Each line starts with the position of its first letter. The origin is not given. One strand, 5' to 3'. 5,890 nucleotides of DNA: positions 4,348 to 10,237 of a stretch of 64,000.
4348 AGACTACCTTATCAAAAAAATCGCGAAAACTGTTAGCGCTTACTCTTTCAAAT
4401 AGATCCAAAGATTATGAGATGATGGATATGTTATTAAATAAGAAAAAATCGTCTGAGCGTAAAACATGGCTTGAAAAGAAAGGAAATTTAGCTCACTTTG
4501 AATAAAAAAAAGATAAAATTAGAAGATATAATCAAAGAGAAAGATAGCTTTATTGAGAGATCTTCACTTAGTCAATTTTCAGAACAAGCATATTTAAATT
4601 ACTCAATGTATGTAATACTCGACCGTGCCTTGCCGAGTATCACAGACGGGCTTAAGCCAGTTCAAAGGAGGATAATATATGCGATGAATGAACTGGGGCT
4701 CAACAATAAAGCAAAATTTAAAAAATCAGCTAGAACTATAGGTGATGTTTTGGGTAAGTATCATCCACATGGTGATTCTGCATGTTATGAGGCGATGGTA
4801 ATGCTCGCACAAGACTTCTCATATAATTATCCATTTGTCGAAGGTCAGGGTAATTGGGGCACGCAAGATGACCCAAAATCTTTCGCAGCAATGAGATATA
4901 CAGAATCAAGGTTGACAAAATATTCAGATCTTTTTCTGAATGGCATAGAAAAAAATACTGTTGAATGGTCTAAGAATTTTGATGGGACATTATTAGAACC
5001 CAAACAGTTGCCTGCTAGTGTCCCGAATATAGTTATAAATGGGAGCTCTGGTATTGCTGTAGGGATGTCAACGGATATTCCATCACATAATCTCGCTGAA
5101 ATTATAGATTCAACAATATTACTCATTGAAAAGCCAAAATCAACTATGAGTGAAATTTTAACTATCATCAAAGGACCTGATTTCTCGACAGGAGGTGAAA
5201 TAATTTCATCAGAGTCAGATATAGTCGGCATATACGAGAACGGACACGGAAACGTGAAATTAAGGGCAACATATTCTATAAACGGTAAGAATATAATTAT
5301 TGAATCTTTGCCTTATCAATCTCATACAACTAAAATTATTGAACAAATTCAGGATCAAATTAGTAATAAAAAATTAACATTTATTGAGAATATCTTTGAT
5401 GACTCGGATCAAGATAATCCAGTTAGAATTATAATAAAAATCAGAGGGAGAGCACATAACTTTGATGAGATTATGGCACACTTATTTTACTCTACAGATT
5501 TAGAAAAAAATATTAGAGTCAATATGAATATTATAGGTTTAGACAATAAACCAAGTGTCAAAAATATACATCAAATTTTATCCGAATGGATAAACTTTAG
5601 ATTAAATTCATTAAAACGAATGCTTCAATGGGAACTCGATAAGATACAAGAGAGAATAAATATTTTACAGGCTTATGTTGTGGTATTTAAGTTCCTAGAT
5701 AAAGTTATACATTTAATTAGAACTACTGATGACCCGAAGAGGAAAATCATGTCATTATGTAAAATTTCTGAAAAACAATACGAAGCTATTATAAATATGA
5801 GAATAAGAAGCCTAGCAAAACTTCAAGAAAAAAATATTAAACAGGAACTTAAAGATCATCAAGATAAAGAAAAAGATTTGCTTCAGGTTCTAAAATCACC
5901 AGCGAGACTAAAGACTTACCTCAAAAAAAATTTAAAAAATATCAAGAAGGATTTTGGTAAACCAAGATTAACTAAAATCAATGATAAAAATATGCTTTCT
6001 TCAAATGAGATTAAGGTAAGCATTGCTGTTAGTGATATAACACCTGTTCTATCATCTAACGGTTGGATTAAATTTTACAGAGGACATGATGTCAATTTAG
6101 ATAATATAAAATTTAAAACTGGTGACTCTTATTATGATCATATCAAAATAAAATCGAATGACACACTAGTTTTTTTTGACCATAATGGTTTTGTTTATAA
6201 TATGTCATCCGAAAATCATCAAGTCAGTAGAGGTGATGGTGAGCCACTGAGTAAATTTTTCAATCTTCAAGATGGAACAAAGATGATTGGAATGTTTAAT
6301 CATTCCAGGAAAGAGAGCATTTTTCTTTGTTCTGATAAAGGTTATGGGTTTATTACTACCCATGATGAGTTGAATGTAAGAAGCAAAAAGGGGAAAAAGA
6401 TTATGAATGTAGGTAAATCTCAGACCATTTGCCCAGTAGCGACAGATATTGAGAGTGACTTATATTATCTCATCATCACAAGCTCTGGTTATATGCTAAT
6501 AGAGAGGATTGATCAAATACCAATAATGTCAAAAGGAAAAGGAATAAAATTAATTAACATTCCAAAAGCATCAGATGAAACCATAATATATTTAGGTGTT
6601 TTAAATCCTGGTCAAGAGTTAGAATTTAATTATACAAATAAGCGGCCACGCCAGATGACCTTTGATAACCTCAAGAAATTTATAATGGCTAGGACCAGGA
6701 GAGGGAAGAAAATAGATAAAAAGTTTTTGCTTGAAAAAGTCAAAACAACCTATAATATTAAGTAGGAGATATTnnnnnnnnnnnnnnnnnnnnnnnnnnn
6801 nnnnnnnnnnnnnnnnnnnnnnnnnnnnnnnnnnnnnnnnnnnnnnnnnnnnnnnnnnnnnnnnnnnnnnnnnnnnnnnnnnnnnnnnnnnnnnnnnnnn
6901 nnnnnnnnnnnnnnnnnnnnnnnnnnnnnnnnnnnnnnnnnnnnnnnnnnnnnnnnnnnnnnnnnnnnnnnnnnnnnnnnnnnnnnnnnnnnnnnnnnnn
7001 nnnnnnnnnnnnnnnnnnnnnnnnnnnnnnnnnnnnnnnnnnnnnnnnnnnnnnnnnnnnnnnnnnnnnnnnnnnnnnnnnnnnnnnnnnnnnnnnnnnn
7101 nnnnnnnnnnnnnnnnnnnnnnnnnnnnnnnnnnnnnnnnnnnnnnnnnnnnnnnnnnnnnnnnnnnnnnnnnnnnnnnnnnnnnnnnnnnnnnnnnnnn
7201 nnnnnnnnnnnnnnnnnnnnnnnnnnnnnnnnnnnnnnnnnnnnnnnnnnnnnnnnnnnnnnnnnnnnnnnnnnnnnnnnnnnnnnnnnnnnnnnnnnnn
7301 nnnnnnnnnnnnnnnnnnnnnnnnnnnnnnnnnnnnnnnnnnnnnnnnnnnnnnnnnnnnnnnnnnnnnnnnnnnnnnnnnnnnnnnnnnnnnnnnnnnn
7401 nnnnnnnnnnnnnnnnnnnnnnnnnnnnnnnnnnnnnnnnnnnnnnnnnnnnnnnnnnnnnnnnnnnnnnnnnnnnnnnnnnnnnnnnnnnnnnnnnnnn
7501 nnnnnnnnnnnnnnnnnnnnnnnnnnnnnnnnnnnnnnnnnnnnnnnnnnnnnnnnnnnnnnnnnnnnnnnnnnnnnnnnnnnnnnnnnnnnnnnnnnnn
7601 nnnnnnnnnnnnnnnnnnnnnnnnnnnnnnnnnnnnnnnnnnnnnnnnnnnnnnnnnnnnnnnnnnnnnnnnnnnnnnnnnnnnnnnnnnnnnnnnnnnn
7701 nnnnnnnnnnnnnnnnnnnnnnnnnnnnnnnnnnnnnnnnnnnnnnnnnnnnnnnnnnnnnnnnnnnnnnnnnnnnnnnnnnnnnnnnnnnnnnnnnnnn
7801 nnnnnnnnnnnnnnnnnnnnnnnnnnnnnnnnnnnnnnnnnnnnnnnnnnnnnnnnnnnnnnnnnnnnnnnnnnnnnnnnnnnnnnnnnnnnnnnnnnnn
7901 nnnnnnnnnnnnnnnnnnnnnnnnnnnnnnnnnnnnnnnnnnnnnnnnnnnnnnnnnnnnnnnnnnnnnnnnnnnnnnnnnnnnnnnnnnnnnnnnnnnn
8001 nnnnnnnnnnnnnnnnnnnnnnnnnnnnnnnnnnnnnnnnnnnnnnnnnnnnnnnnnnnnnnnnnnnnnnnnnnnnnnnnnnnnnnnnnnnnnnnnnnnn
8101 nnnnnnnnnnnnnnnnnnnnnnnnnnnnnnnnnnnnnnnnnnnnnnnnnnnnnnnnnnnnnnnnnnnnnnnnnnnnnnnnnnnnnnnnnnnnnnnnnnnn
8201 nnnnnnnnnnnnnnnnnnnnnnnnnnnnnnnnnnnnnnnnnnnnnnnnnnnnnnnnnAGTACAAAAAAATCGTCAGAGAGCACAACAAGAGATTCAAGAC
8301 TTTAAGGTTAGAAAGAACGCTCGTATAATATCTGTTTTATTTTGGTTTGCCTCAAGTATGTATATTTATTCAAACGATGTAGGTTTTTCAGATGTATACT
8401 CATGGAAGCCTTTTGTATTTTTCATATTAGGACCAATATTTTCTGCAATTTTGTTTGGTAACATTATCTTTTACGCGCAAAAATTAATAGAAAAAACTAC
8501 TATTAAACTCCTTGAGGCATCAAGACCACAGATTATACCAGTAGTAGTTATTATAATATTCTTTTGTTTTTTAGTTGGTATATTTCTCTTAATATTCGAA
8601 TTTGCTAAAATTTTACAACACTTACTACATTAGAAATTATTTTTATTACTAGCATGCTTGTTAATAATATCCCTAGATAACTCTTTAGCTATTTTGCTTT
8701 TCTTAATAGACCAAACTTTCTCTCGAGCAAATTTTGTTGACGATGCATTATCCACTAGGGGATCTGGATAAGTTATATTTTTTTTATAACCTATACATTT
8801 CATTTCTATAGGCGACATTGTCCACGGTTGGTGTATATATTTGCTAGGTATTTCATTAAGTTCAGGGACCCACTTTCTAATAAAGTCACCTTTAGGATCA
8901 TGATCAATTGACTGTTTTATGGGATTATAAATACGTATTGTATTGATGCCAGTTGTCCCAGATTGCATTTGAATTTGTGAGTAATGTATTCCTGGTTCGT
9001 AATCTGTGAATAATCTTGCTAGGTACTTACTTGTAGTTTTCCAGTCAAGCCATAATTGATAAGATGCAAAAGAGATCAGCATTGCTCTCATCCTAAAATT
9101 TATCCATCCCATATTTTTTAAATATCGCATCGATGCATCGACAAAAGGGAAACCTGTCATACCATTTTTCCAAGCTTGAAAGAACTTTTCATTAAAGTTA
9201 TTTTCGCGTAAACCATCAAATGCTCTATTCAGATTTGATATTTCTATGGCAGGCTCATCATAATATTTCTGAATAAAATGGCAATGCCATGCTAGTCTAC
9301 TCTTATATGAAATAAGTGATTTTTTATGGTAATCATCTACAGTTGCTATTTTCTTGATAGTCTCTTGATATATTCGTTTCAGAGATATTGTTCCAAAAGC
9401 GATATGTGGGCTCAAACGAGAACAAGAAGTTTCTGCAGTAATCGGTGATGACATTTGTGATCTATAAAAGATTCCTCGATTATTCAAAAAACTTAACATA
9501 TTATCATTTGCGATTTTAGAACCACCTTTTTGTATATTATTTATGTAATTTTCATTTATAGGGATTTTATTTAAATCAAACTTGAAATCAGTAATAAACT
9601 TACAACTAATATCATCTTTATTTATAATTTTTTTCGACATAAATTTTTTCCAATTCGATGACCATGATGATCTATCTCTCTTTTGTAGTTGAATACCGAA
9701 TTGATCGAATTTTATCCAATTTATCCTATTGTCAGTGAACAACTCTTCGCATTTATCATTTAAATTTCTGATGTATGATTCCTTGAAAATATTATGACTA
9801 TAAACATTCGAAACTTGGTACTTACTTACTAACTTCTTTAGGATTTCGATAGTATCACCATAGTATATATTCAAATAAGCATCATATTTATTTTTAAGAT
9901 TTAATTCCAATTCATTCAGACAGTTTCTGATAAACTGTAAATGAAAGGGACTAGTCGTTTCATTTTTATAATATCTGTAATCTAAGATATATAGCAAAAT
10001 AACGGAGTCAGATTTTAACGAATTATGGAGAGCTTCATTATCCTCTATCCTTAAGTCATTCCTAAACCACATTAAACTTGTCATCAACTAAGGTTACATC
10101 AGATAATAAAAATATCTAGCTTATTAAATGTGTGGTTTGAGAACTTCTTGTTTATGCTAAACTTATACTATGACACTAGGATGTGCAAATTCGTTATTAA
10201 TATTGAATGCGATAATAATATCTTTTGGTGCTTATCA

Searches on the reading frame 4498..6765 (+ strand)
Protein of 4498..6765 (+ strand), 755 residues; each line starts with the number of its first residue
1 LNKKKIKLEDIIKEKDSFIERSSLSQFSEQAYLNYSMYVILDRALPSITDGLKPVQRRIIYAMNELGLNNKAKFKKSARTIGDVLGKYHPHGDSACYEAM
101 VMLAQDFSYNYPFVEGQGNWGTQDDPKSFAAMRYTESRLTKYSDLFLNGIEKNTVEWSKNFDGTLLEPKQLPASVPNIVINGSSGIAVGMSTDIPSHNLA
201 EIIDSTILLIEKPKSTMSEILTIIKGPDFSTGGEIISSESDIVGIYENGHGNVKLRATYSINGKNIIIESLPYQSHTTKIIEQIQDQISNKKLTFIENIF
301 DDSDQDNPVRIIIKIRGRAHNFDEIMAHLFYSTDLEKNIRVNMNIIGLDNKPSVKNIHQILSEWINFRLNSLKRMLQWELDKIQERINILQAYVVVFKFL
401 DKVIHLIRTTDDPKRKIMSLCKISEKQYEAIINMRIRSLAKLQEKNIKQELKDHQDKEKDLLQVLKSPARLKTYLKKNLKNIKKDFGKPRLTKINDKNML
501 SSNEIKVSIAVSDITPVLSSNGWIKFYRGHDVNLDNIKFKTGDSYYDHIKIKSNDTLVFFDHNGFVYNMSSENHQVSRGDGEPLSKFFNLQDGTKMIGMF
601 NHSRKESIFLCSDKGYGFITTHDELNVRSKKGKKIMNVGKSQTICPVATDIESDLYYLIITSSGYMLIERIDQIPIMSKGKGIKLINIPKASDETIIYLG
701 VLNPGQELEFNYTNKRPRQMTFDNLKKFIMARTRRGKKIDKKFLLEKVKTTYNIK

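Call 73: search_protein_families(library=pfam, proteins=[window:4498-6765:+], max_evalue=0.00001)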
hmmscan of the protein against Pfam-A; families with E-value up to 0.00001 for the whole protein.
window:4498-6765:+ (755 aa): 2 families
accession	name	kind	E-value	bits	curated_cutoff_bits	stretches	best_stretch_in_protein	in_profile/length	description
PF00521.26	DNA_topoisoIV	-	5.5e-136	454.3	31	1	43-480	1-432/432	DNA gyrase/topoisomerase IV, subunit A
PF03989.18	DNA_gyraseA_C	-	1.6e-10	40.7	27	0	657-694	3-39/48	DNA gyrase C-terminal domain, beta-propeller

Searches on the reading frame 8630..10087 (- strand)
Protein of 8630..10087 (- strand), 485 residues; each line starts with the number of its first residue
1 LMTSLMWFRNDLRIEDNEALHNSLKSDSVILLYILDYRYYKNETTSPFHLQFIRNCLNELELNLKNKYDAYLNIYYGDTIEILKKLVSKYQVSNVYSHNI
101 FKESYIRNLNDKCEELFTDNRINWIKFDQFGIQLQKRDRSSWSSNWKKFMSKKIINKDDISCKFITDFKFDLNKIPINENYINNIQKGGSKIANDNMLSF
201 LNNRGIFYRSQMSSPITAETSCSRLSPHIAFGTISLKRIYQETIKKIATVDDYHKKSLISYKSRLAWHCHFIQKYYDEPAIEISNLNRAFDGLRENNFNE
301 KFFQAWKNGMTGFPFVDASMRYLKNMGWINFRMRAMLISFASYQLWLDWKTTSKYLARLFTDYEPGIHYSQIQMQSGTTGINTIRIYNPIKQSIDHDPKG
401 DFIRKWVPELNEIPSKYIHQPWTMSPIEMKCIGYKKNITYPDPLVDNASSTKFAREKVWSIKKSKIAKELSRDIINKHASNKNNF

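Call 73: search_protein_families(library=pfam, proteins=[window:8630-10087:-], max_evalue=0.00001)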
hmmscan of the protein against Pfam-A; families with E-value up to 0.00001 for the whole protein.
window:8630-10087:- (485 aa): 2 families
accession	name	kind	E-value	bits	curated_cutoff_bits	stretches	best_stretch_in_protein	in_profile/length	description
PF03441.19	FAD_binding_7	-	1.2e-65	221.2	27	1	263-459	3-202/203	FAD binding domain of DNA photolyase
PF00875.24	DNA_photolyase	-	1.8e-18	67.5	26.6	1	4-128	1-124/164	DNA photolyase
